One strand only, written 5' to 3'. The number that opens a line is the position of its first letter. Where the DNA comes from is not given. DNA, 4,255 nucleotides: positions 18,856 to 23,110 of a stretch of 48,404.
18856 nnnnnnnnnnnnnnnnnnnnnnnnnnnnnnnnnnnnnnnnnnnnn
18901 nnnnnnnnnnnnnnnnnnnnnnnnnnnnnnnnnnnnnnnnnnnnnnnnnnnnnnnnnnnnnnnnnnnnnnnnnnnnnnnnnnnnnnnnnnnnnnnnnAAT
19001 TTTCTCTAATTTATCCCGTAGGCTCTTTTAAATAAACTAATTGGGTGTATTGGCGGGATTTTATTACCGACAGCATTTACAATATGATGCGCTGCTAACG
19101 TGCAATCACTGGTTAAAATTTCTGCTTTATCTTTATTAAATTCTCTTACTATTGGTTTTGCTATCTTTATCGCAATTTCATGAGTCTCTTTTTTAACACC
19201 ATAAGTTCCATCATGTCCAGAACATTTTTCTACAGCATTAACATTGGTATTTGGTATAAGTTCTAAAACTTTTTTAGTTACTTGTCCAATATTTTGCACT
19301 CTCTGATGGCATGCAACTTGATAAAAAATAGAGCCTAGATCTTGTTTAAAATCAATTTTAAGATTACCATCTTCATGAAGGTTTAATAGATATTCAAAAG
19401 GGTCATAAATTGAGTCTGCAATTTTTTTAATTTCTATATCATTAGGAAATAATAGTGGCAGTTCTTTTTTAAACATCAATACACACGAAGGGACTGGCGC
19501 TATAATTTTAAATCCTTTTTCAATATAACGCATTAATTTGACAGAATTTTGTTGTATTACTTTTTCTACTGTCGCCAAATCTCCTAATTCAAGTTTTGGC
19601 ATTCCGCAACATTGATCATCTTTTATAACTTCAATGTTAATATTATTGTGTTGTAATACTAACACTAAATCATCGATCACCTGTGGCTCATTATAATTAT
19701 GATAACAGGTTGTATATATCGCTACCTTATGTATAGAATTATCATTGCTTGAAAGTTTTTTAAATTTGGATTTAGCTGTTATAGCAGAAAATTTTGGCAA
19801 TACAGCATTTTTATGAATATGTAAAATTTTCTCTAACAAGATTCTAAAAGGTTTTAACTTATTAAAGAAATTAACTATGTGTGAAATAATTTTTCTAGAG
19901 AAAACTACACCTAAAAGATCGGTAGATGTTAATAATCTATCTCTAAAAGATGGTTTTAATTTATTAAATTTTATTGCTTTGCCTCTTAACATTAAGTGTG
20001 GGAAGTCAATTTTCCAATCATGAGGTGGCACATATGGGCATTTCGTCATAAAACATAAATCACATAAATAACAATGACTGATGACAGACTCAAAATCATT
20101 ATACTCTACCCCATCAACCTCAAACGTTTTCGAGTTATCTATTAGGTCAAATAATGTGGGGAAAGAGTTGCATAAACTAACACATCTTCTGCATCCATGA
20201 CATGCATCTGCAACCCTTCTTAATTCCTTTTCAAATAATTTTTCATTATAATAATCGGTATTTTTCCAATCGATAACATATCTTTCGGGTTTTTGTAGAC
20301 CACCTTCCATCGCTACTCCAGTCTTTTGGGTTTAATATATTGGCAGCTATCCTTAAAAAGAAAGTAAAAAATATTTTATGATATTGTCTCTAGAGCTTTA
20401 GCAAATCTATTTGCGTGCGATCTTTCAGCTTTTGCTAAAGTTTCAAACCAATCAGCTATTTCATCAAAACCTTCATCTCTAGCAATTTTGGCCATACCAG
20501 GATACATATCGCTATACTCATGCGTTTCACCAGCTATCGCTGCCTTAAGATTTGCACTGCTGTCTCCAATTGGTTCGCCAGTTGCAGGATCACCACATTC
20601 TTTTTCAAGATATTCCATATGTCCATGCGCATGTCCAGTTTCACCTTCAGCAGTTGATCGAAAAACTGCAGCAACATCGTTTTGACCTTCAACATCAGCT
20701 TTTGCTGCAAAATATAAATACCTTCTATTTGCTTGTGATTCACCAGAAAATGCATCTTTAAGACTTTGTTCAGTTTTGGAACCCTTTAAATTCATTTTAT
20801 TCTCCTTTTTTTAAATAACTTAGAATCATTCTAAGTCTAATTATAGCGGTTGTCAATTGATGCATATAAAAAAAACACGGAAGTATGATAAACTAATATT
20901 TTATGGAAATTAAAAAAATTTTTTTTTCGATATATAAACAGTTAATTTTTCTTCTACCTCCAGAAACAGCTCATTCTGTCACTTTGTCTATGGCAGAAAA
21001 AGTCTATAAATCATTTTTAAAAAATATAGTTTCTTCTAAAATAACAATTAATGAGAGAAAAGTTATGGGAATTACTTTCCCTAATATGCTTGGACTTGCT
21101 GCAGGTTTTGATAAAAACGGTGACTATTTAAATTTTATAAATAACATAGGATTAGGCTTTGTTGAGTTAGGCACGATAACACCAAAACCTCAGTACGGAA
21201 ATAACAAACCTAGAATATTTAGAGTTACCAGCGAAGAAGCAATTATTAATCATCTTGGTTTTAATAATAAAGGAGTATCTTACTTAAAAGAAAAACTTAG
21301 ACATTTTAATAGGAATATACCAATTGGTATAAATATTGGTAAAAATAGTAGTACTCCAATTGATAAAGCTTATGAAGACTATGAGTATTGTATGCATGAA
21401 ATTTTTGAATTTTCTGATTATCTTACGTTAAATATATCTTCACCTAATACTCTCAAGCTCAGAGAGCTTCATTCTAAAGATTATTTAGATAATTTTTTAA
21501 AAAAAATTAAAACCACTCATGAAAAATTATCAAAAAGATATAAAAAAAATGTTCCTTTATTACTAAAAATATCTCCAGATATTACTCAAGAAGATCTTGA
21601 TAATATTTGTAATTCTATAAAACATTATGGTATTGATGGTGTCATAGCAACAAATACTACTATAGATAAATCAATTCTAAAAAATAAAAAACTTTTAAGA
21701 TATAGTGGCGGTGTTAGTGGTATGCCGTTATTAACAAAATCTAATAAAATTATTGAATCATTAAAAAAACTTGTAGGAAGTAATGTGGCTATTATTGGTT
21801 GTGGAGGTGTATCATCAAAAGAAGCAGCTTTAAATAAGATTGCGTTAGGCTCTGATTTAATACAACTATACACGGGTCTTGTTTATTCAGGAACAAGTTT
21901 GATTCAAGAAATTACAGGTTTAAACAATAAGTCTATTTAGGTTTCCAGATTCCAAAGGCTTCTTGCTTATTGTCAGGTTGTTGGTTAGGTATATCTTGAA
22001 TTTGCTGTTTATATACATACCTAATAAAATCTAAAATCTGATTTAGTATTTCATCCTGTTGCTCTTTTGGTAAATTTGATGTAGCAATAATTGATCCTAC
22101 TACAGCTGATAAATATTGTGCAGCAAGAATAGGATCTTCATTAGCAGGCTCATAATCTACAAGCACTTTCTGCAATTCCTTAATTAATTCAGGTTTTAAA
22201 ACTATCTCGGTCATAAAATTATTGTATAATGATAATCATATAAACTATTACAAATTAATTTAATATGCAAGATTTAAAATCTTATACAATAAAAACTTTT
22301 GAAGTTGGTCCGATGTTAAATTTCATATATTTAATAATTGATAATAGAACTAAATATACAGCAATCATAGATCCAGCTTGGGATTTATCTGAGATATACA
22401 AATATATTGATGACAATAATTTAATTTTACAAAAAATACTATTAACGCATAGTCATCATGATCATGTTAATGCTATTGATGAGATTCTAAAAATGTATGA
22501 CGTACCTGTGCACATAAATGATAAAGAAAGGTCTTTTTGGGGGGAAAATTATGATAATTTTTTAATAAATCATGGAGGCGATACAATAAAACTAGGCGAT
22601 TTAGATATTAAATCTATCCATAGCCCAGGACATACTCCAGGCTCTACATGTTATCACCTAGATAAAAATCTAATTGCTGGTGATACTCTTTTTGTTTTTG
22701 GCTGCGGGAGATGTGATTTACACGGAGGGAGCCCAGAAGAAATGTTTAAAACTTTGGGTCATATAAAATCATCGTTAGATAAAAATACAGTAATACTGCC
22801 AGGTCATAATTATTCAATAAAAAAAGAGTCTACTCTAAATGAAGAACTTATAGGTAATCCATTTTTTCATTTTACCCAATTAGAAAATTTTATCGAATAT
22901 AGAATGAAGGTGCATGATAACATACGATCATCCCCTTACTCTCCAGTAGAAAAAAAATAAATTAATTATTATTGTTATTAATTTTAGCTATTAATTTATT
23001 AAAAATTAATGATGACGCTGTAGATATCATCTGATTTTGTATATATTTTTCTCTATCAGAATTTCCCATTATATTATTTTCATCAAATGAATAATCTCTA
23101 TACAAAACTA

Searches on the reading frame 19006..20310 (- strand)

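Call 3: search_protein_families(library=pfam, proteins=[window:19006-20310:-])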
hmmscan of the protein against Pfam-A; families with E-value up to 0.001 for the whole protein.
window:19006-20310:- (434 aa): 2 families
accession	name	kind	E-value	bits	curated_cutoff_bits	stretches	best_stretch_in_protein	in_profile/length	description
PF02754.22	CCG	-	7.2e-13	48.9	20.6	2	196-281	1-85/85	Cysteine-rich domain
PF13183.11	Fer4_8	-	0.00034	21.5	27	0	23-48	40-65/68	4Fe-4S dicluster domain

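Call 4: search_protein_families(library=ncbifam, proteins=[window:19006-20310:-])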
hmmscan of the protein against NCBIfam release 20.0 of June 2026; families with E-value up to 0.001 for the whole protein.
window:19006-20310:- (434 aa): 9 families
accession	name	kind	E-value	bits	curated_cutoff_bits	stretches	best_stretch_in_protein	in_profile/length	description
NF008369.0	PRK11168.1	equivalog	1e-66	225.5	278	1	72-432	52-400/401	anaerobic glycerol-3-phosphate dehydrogenase subunit C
TIGR03379.1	glycerol3P_GlpC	equivalog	5.9e-47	160.3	279.9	1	74-430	48-395/397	anaerobic glycerol-3-phosphate dehydrogenase subunit GlpC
NF045670.1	quin_L_LdhH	equivalog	2.1e-25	89.1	800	1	147-404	418-679/706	L-lactate dehydrogenase (quinone) large subunit LdhH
NF004898.0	PRK06259.1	equivalog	5.2e-16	58.3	385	1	183-414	251-467/488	fumarate reductase (CoM/CoB) subunit TfrB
NF049975.1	2HglutDHaseYdiJ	equivalog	7.2e-08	30.7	1350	1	74-383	666-971/1018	D-2-hydroxyglutarate dehydrogenase YdiJ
NF011607.0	PRK15033.1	subfamily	3.4e-07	29.5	524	1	26-110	24-98/389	tricarballylate utilization 4Fe-4S protein TcuB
NF008434.0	PRK11274.1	equivalog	3.7e-07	29.4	333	1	170-425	142-401/409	glycolate oxidase subunit GlcF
TIGR02484.1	CitB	equivalog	5.6e-07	29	246.6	1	28-122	7-92/372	tricarballylate utilization 4Fe-4S protein TcuB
NF040763.1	FeFe_hydrog_A6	exception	0.00059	18.3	765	0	17-92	127-201/571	NADH-dependent [FeFe] hydrogenase, group A6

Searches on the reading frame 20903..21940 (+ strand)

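Call 3: search_protein_families(library=pfam, proteins=[window:20903-21940:+])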
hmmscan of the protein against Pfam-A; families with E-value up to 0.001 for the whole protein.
window:20903-21940:+ (345 aa): 1 family
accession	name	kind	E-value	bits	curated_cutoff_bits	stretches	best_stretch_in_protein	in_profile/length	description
PF01180.27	DHO_dh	-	7.3e-69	232.6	27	1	52-338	4-284/291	Dihydroorotate dehydrogenase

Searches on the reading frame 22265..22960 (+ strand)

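Call 3: search_protein_families(library=pfam, proteins=[window:22265-22960:+])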
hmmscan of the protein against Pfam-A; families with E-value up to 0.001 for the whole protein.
window:22265-22960:+ (231 aa): 1 family
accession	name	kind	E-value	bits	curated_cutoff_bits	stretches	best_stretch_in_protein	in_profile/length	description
PF00753.33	Lactamase_B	-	1.7e-19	71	22.7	1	16-181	3-196/196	Metallo-beta-lactamase superfamily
